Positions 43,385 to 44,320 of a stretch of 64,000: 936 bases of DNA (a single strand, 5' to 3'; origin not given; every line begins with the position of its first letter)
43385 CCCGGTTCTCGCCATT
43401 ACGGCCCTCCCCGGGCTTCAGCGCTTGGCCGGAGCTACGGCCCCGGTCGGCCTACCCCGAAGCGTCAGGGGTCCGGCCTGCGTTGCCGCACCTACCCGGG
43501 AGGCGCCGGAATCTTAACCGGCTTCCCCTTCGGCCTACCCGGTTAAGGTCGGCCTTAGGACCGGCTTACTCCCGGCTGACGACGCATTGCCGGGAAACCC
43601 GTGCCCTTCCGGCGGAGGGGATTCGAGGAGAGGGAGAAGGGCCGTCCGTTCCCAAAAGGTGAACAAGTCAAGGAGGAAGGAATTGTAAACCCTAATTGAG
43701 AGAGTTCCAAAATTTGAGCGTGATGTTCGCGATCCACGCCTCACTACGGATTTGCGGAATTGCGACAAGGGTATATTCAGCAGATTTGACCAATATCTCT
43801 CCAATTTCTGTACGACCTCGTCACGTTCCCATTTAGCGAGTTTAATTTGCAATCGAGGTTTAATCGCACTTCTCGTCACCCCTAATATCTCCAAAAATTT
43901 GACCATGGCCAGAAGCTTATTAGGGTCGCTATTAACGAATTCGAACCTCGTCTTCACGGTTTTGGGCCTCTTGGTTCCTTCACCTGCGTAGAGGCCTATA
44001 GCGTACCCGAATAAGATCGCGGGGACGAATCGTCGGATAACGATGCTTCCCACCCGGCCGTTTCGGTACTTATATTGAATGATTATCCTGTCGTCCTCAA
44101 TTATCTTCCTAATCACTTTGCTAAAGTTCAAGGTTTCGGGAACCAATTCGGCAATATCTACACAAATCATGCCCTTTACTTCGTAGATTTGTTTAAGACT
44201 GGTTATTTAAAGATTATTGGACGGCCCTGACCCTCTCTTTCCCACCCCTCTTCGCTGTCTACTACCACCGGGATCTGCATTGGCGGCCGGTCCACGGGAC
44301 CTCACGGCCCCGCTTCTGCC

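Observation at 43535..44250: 23S rRNA gene interrupted by a homing-endonuclease intron at a non-classical (domain III) site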

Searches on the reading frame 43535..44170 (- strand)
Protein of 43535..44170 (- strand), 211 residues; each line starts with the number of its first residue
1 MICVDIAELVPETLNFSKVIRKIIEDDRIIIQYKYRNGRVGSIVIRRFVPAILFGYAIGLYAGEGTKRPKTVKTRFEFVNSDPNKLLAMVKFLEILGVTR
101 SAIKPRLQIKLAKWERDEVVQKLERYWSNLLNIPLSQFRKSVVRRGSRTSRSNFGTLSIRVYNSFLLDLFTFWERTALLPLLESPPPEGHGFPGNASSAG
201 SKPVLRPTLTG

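Call 7: search_protein_families(library=pfam, proteins=[window:43535-44170:-], max_evalue=1)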
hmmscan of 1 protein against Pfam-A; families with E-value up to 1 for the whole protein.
window:43535-44170:- (211 aa): 2 families
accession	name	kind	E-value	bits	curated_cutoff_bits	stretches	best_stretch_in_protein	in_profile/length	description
PF21153.3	NSUN5_N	-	0.06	14.4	27.8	1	9-45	6-42/88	NOL1/NOP2/Sun domain family member 5, N-terminal domain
PF09932.14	DUF2164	-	0.089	13.3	27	1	109-139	1-31/74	Uncharacterized conserved protein (DUF2164)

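Call 8: find_homologous_proteins(query=window:43535-44170:-, max_evalue=0.01)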
Query window:43535-44170:- (211 aa): 7 proteins with E <= 0.01 among 349 candidates.
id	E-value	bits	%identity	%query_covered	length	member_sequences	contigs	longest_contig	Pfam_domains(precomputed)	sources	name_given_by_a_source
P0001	5.9e-125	433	99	94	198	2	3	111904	-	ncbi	-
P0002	6.8e-74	266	59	100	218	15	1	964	-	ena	-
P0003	1.9e-64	235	58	89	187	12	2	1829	-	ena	-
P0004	3.8e-62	228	58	87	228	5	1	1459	-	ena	-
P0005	3.2e-55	205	49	99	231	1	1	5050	-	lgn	-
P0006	3.1e-8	52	41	49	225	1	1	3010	PF13936.13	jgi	jgi:transcriptional regulator with XRE-family HTH domain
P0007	6.0e-8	51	36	53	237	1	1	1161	-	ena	-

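Call 13: find_encoding_contigs(protein=P0001, flank=3000, max_places=4)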
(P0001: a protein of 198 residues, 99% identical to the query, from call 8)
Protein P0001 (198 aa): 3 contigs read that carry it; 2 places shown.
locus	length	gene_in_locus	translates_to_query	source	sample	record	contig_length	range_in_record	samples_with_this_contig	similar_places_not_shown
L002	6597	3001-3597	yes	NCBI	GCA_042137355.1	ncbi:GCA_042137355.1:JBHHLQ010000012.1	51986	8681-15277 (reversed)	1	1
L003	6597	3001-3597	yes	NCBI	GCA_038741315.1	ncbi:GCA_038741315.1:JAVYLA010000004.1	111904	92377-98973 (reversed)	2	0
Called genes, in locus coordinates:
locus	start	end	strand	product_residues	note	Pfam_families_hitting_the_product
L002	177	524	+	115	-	-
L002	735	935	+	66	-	-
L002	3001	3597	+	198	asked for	-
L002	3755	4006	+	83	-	-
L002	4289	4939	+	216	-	PF14528:LAGLIDADG_3 (weak)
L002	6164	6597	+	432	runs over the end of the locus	PF13393:tRNA-synt_His, PF00587:tRNA-synt_2b (weak), PF03129:HGTP_anticodon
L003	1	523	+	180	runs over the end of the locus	-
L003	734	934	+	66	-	-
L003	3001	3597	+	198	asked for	-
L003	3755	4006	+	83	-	-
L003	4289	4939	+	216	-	PF14528:LAGLIDADG_3 (weak)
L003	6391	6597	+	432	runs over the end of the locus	PF13393:tRNA-synt_His, PF00587:tRNA-synt_2b (weak), PF03129:HGTP_anticodon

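Call 14: find_encoding_contigs(protein=P0005, flank=5000, max_places=3)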
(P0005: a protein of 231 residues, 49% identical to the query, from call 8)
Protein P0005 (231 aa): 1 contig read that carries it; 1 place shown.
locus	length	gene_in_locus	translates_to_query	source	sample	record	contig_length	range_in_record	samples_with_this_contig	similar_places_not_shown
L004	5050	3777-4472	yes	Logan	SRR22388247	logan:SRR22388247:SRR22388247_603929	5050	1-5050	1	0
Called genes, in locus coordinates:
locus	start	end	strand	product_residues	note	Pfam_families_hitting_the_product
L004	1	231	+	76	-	?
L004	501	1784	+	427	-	-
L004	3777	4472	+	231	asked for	-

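Call 15: find_encoding_contigs(protein=P0002, flank=3000, max_places=3)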
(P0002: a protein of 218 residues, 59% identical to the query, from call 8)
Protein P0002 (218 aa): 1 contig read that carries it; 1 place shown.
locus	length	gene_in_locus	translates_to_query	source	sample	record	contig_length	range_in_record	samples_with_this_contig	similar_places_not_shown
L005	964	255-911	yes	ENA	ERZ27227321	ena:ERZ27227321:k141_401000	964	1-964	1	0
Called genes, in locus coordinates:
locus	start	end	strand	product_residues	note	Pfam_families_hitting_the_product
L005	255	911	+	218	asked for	-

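Call 17: find_encoding_contigs(protein=P0003, flank=3000, max_places=3)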
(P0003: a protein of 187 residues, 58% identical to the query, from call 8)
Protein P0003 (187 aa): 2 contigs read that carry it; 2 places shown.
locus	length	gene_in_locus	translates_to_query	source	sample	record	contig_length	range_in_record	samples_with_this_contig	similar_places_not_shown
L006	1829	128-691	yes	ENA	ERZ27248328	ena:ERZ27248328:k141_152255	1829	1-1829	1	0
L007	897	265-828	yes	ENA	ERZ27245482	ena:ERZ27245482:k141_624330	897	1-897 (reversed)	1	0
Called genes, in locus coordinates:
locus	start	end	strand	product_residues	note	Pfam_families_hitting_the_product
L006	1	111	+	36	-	?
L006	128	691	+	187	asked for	-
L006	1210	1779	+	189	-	PF14528:LAGLIDADG_3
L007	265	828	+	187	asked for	-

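Call 18: find_encoding_contigs(protein=P0004, flank=3000, max_places=3)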
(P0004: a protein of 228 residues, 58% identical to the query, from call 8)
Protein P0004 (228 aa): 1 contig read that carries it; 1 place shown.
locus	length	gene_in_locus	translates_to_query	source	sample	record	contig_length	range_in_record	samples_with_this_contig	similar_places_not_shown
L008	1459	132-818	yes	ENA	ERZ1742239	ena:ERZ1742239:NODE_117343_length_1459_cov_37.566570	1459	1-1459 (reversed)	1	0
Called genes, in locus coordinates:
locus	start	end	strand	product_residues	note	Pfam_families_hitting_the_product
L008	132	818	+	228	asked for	-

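Call 19: find_encoding_contigs(protein=P0006, flank=3000, max_places=3)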
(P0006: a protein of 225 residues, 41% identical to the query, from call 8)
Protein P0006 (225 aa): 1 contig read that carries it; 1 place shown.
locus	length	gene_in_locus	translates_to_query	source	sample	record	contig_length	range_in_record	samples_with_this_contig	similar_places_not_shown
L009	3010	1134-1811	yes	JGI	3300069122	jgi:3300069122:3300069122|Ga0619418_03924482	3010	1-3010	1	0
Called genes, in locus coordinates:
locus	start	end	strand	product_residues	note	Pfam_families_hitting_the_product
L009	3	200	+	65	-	?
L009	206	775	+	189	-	PF00677:Lum_binding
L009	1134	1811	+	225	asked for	PF13936:HTH_38 (weak)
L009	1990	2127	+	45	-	PF01934:HepT-like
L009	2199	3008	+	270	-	?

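Call 20: find_encoding_contigs(protein=P0007, flank=3000, max_places=3)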
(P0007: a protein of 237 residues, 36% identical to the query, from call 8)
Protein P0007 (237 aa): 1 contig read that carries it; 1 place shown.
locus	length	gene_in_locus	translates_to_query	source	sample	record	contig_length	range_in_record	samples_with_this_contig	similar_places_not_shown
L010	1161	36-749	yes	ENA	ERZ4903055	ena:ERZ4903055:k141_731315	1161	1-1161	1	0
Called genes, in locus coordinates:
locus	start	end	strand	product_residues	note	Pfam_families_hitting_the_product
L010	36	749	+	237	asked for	-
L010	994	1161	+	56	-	?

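Call 30: find_related_loci(query=A1, collection=genome_contigs, flank=4000)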
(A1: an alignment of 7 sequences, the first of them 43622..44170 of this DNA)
Query A1 (183 aa) in genome_contigs; peptide patterns used: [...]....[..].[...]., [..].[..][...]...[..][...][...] (x = any residue, [..] = any of these).
154 stretches matched a pattern; 51 encode a relative of the query (tblastn E <= 1e-3); 51 distinct loci.
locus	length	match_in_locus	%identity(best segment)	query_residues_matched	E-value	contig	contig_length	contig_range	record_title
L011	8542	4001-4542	78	1-181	3e-68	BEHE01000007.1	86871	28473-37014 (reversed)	Archaeon HR02 DNA, contig: NODE_113_7, isolate: HRbin02, whole genome shotgun sequence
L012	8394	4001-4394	46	45-175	1e-17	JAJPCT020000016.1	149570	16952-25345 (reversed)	MAG: Candidatus Wolframiiraptor gerlachensis isolate A8 NODE_42_length_149570_cov_3_731617, whole genome shotgun sequenc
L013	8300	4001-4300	31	53-155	5e-12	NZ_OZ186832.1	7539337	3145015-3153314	Streptomyces sp. enrichment culture isolate SudanB96_2059 chromosome c1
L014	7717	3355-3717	32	46-169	7e-12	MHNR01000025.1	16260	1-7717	MAG: Candidatus Ryanbacteria bacterium RIFCSPHIGHO2_02_FULL_48_12 rifcsphigho2_02_scaffold_6369, whole genome shotgun se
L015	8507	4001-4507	28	24-177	1e-11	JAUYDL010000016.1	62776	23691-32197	MAG: Candidatus Omnitrophota bacterium isolate C20_metabat.bin.26 C20_k141_124844, whole genome shotgun sequence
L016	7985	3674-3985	36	57-161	3e-11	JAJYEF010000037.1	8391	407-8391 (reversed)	MAG: bacterium isolate DBS1-1.bin22 NODE_16004_length_8391_cov_3.756050, whole genome shotgun sequence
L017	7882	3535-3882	32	51-169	4e-11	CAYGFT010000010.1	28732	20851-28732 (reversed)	MAG TPA_asm: uncultured Candidatus Saccharibacteria bacterium isolate ERP113451_co3_1 genome assembly, contig: NODE_1101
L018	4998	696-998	36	60-167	1e-10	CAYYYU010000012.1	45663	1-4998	MAG TPA_asm: uncultured Nitrosopumilales archaeon isolate SRP271791_co1_140 genome assembly, contig: k141_282544, whole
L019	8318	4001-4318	35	57-164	2e-10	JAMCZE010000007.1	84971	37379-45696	MAG: Patescibacteria group bacterium isolate FK_Sedi_B_Bin.317 NODE_525_length_84971_cov_18.5361, whole genome shotgun s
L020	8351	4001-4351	35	54-173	5e-10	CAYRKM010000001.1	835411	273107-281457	MAG TPA_asm: uncultured Gammaproteobacteria bacterium isolate SRP292972_co1_108 genome assembly, contig: NODE_7_length_8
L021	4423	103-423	32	56-166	9e-10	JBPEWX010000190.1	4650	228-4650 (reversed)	MAG: Ilumatobacter sp. isolate MAG09 MAG09_MAG09_190, whole genome shotgun sequence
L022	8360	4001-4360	30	60-177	1e-9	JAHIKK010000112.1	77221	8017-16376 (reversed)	MAG: Candidatus Omnitrophota bacterium isolate KR13_N1.mb.50 KR13_N1.mb.50_k141_253192, whole genome shotgun sequence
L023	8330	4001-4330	30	53-163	3e-9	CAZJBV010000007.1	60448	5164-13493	MAG TPA_asm: uncultured Gammaproteobacteria bacterium isolate binchicken_co144_1014 genome assembly, contig: NODE_1120_l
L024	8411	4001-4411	31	19-161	3e-9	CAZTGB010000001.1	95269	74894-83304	MAG TPA_asm: uncultured Gammaproteobacteria bacterium isolate SRP090828_co3_120 genome assembly, contig: NODE_11_length_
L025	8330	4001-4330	33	54-164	3e-9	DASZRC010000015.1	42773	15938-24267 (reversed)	MAG TPA_asm: Patescibacteria group bacterium isolate SMAG_U6014 k141_670456, whole genome shotgun sequence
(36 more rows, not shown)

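Call 35: search_protein_representatives(alignment_id=A1)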
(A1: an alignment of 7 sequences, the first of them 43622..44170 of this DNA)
Query: 7 sequences, 197 profile positions. Proteins with E-value up to 0.001 (for the whole library): 3575; up to 1e-10: 1493; up to 1e-30: 9. The best 150 are listed.
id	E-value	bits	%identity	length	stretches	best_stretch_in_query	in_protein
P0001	2.0e-76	272.5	-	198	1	26-196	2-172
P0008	2.8e-45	170.8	-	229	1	2-190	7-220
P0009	7.3e-39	149.9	-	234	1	3-187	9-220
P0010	4.9e-34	134.1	-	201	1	15-187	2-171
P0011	2.8e-33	131.7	-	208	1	13-186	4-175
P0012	5.1e-33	130.8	-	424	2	3-190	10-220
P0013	6.7e-33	130.4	-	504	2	3-192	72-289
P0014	3.7e-32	128.0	-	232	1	3-190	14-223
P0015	1.1e-31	126.5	-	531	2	3-195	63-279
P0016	1.2e-30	123.1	-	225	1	2-191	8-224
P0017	2.4e-30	122.1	-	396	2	3-186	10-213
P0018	8.4e-30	120.3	-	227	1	3-189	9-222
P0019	2.0e-29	119.1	-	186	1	14-186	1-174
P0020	3.8e-29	118.2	-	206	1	31-190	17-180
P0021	1.2e-28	116.5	-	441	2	3-174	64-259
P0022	2.5e-28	115.5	-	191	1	19-186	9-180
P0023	8.1e-28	113.8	-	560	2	3-189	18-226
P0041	1.9e-25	106.1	-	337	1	3-174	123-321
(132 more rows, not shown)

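Call 36: predict_structure(alignment_id=A1)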
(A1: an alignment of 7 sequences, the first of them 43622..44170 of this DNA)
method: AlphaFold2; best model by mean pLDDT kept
length: 183 residues; sequences in the alignment: 7
mean_pLDDT: 89.7   pTM: 0.85
mean pLDDT of the five models: 89.7, 89.3, 89.1, 88.5, 88.5
residues with pLDDT >= 90: 130; 70-90: 41; 50-70: 12; < 50: 0
segments of 3 or more residues with pLDDT < 50: none
pLDDT, mean of each block of 10 residues (from residue 1): 89 88 96 91 94 92 65 79 95 94 96 92 97 97 92 92 90 82 70
secondary structure, 60 per line:
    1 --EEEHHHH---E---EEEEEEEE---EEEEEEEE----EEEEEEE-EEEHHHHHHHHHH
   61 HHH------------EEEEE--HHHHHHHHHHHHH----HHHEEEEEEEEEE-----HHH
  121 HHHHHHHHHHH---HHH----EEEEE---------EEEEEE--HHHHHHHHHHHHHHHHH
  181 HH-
elements in order: E3-5 H6-9 E17-24 E28-35 E40-46 E48-50 H51-63 E76-80 H83-95 E103-112 H118-131 E142-146 E156-161 H164-182

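Call 39: search_protein_families(library=pfam, proteins=[P0008, P0009, P0010, P0012, P0013, P0015, P0023, P0041, P0006, P0007], max_evalue=0.01)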
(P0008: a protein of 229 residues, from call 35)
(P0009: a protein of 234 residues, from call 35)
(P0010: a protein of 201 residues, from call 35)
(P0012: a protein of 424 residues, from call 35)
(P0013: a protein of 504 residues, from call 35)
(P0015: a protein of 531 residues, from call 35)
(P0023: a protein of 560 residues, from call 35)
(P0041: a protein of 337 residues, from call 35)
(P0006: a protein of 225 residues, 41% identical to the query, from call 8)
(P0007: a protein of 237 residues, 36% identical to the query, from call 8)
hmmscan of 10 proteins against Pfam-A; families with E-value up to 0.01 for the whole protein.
P0008 (229 aa): 8 families
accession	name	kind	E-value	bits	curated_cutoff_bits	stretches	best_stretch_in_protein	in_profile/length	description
PF13384.12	HTH_23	-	2.5e-06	27.5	24.6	1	11-40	12-41/50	Homeodomain-like domain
PF13936.12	HTH_38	-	6.9e-05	22.9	27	1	2-34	6-38/44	Helix-turn-helix domain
PF01381.28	HTH_3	-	0.00027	21.4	23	1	10-40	5-34/55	Helix-turn-helix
PF08281.18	Sigma70_r4_2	-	0.0015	18.6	25.7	1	13-37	23-47/54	Sigma-70, region 4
PF13518.12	HTH_28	-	0.0022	18.5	25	1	13-42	9-38/52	Helix-turn-helix domain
PF01527.26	HTH_Tnp_1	-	0.003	18.2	24.1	0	11-67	18-71/75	Transposase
PF00196.25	GerE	-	0.0039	17.2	23.5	0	15-39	16-40/57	Bacterial regulatory proteins, luxR family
PF04545.22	Sigma70_r4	-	0.0057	16.6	24.1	0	14-34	18-38/50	Sigma-70, region 4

P0009 (234 aa): 8 families
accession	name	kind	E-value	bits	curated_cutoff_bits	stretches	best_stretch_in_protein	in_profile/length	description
PF13384.12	HTH_23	-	2.1e-08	34.2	24.6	1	2-39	2-39/50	Homeodomain-like domain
PF01381.28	HTH_3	-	0.00012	22.5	23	1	14-49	5-42/55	Helix-turn-helix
PF13936.12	HTH_38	-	0.00044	20.4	27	1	12-36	15-39/44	Helix-turn-helix domain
PF13518.12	HTH_28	-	0.00061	20.3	25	1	7-40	2-35/52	Helix-turn-helix domain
PF13551.12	HTH_29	-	0.0017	18.8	28.1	1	7-40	1-35/64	Winged helix-turn helix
PF12728.13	HTH_17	-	0.0023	18.6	27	0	18-40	2-24/51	Helix-turn-helix domain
PF02796.21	HTH_7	-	0.0034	17.9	23.8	1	9-33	13-37/45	Helix-turn-helix domain of resolvase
PF10668.15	Phage_terminase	-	0.0045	17.1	22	0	18-38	23-43/67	Phage terminase small subunit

P0010 (201 aa): 1 family
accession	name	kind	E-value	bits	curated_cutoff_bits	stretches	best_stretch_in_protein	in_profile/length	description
PF14528.11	LAGLIDADG_3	-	0.00041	21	22.5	1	49-95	2-50/82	LAGLIDADG-like domain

P0012 (424 aa): 4 families
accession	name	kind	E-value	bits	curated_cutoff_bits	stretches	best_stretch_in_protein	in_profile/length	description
PF13384.12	HTH_23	-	3.3e-05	24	24.6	1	14-41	13-40/50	Homeodomain-like domain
PF08281.18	Sigma70_r4_2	-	0.00092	19.2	25.7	1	15-39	23-47/54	Sigma-70, region 4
PF13518.12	HTH_28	-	0.0027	18.2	25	0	17-41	11-35/52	Helix-turn-helix domain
PF13936.12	HTH_38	-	0.0079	16.3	27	0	7-34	9-36/44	Helix-turn-helix domain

P0013 (504 aa): 1 family
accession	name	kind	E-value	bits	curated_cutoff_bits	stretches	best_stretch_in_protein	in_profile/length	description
PF02796.21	HTH_7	-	0.0024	18.4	23.8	0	21-44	11-34/45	Helix-turn-helix domain of resolvase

P0015 (531 aa): 3 families
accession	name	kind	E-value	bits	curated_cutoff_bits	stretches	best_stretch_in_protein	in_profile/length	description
PF13518.12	HTH_28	-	0.0033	17.9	25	0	67-94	9-35/52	Helix-turn-helix domain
PF02796.21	HTH_7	-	0.005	17.4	23.8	0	52-86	2-36/45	Helix-turn-helix domain of resolvase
PF25787.1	HTH_SB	-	0.007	16.6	43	0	58-92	9-43/53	Sleeping Beauty transposase HTH domain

P0023 (560 aa): 25 families
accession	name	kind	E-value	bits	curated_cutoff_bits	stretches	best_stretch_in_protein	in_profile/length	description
PF13384.12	HTH_23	-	1.3e-19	69.9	24.6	3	316-351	5-39/50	Homeodomain-like domain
PF13518.12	HTH_28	-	4.2e-13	49.6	25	1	321-351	4-34/52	Helix-turn-helix domain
PF02796.21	HTH_7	-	2e-12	47.5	23.8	2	318-348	10-40/45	Helix-turn-helix domain of resolvase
PF08281.18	Sigma70_r4_2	-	8.3e-12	45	25.7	1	309-355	5-52/54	Sigma-70, region 4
PF01381.28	HTH_3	-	2.7e-10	40.5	23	1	327-352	7-32/55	Helix-turn-helix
PF13936.12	HTH_38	-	2.3e-08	34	27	1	14-41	8-35/44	Helix-turn-helix domain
PF13412.12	HTH_24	-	3.5e-08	33.3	21.9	0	24-44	15-35/48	Winged helix-turn-helix DNA-binding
PF13551.12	HTH_29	-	8.2e-08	32.7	28.1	1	321-351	3-34/64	Winged helix-turn helix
PF12840.13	HTH_20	-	3.8e-07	30.4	27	0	272-297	11-37/51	Helix-turn-helix domain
PF13542.12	HTH_Tnp_ISL3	-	5.3e-07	29.4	27.4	1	320-350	18-47/51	Helix-turn-helix domain of transposase family ISL3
PF12728.13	HTH_17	-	2e-06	28.4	27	1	331-354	3-26/51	Helix-turn-helix domain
PF00356.27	LacI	-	1.6e-05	25.1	27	0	333-366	3-36/46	Bacterial regulatory proteins, lacI family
PF09339.16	HTH_IclR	-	2.5e-05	24.4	22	0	322-350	11-39/52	IclR helix-turn-helix domain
PF04545.22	Sigma70_r4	-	7.2e-05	22.7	24.1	0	328-352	19-43/50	Sigma-70, region 4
PF00196.25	GerE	-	0.00021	21.3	23.5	0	24-50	15-41/57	Bacterial regulatory proteins, luxR family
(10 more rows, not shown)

P0041 (337 aa): 9 families
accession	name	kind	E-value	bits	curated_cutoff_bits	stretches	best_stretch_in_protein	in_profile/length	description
PF13384.12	HTH_23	-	3.5e-08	33.5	24.6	1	116-151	2-37/50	Homeodomain-like domain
PF13936.12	HTH_38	-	1.6e-06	28.2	27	1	120-149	9-38/44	Helix-turn-helix domain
PF02796.21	HTH_7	-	5.3e-06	26.9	23.8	1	121-148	9-38/45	Helix-turn-helix domain of resolvase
PF13518.12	HTH_28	-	3.1e-05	24.4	25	1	127-154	8-35/52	Helix-turn-helix domain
PF00196.25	GerE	-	0.00029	20.8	23.5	1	128-153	14-39/57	Bacterial regulatory proteins, luxR family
PF06056.18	Terminase_5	-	0.00095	19.5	20.3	1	120-153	2-35/58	Putative ATPase subunit of terminase (gpP-like)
PF08281.18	Sigma70_r4_2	-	0.0054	16.8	25.7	0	128-150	23-45/54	Sigma-70, region 4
PF01418.23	HTH_6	-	0.0065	16.9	28.3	0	123-157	26-60/77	Helix-turn-helix domain, rpiR family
PF04218.19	CENP-B_N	-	0.0069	16.5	21.2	0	119-153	10-44/53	CENP-B N-terminal DNA-binding domain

P0006 (225 aa): 6 families
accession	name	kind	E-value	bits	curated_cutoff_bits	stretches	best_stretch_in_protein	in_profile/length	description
PF13936.12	HTH_38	-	6e-06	26.3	27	1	2-31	6-35/44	Helix-turn-helix domain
PF06056.18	Terminase_5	-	0.00026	21.3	20.3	1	5-38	2-35/58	Putative ATPase subunit of terminase (gpP-like)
PF13384.12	HTH_23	-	0.00036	20.7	24.6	1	12-39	13-40/50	Homeodomain-like domain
PF08281.18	Sigma70_r4_2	-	0.0027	17.8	25.7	1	13-37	23-47/54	Sigma-70, region 4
PF01381.28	HTH_3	-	0.0035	17.8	23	1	15-56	8-50/55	Helix-turn-helix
PF02796.21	HTH_7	-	0.0061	17.1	23.8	0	7-30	12-35/45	Helix-turn-helix domain of resolvase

P0007 (237 aa): 4 families
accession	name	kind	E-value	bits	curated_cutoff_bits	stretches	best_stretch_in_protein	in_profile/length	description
PF13384.12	HTH_23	-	4e-05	23.8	24.6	1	12-40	12-40/50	Homeodomain-like domain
PF01381.28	HTH_3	-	0.00096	19.6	23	1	10-53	4-46/55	Helix-turn-helix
PF13936.12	HTH_38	-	0.0014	18.7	27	1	7-39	10-42/44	Helix-turn-helix domain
PF13542.12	HTH_Tnp_ISL3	-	0.0028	17.5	27.4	1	12-42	23-51/51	Helix-turn-helix domain of transposase family ISL3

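Call 40: fold_search(model_id=the predicted structure, library=pdb)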
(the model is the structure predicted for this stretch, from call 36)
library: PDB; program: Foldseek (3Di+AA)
matches with E <= 10: 1633; with E <= 0.001: 0
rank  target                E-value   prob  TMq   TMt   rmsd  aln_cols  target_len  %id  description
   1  3re3_A                4.4e-03  0.85  0.28  0.33  18.3       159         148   16  Crystal Structure of 2-C-Methyl-D-Erythritol 2,4-Cyclodiphosphate Synthase from Francisella tularensis (released 2011-04-27)
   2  3re3_D                4.7e-03  0.89  0.29  0.35  18.5       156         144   15  Crystal Structure of 2-C-Methyl-D-Erythritol 2,4-Cyclodiphosphate Synthase from Francisella tularensis (released 2011-04-27)
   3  5esv_G                4.7e-03  0.69  0.26  0.26  17.0       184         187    9  Crystal Structure of Broadly Neutralizing Antibody CH03, Isolated from Donor CH0219, in Complex with Scaffolded Trimer (released 2015-12-16)
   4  3re3_C                6.0e-03  0.87  0.30  0.36  18.6       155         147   14  Crystal Structure of 2-C-Methyl-D-Erythritol 2,4-Cyclodiphosphate Synthase from Francisella tularensis (released 2011-04-27)
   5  3re3_B                6.8e-03  0.98  0.26  0.32   6.1        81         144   17  Crystal Structure of 2-C-Methyl-D-Erythritol 2,4-Cyclodiphosphate Synthase from Francisella tularensis (released 2011-04-27)
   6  4c8e_A                1.6e-02  0.97  0.28  0.31   6.0        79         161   11  IspF (Burkholderia cenocepacia) 2CMP complex (released 2014-01-08)
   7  3k2x_B                1.6e-02  0.95  0.30  0.35   9.5       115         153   14  Crystal structure of 2C-methyl-D-erythritol 2,4-cyclodiphosphate synthase from Burkholderia pseudomallei in complex wi (released 2009-10-13)
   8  3i3f_A                1.6e-02  0.69  0.27  0.34  14.2       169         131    8  Hypothetical protein from Giardia lamblia GL50803_14299 (released 2009-09-01)
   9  4c8g_B                1.7e-02  0.94  0.27  0.32   6.0        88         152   10  IspF (Burkholderia cenocepacia) CMP complex (released 2014-01-08)
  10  2pmp                  1.9e-02  0.97  0.27  0.30   6.1        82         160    7  Structure of 2C-methyl-D-erythritol 2,4-cyclodiphosphate synthase from the isoprenoid biosynthetic pathway of Arabidopsi (released 2007-09-18)
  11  4c8g_A                1.9e-02  0.96  0.27  0.31   5.9        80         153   10  IspF (Burkholderia cenocepacia) CMP complex (released 2014-01-08)
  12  1vh8_B                1.9e-02  0.63  0.28  0.33  18.0       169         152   10  Crystal structure of a 2C-methyl-D-erythritol 2,4-cyclodiphosphate synthase (released 2003-12-30)
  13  1vh8_A                2.2e-02  0.63  0.29  0.33  17.9       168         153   10  Crystal structure of a 2C-methyl-D-erythritol 2,4-cyclodiphosphate synthase (released 2003-12-30)
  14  3b6n                  2.3e-02  0.94  0.26  0.31   6.3        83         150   11  Crystal structure of 2C-methyl-D-erythritol 2,4-cyclodiphosphate synthase PV003920 from Plasmodium vivax (released 2007-11-20)
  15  3ieq_B                2.3e-02  0.93  0.31  0.36   9.0       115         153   14  Crystal structure of 2C-methyl-D-erythritol 2,4-cyclodiphosphate synthase from Burkholderia pseudomallei with cytidine (released 2009-08-04)
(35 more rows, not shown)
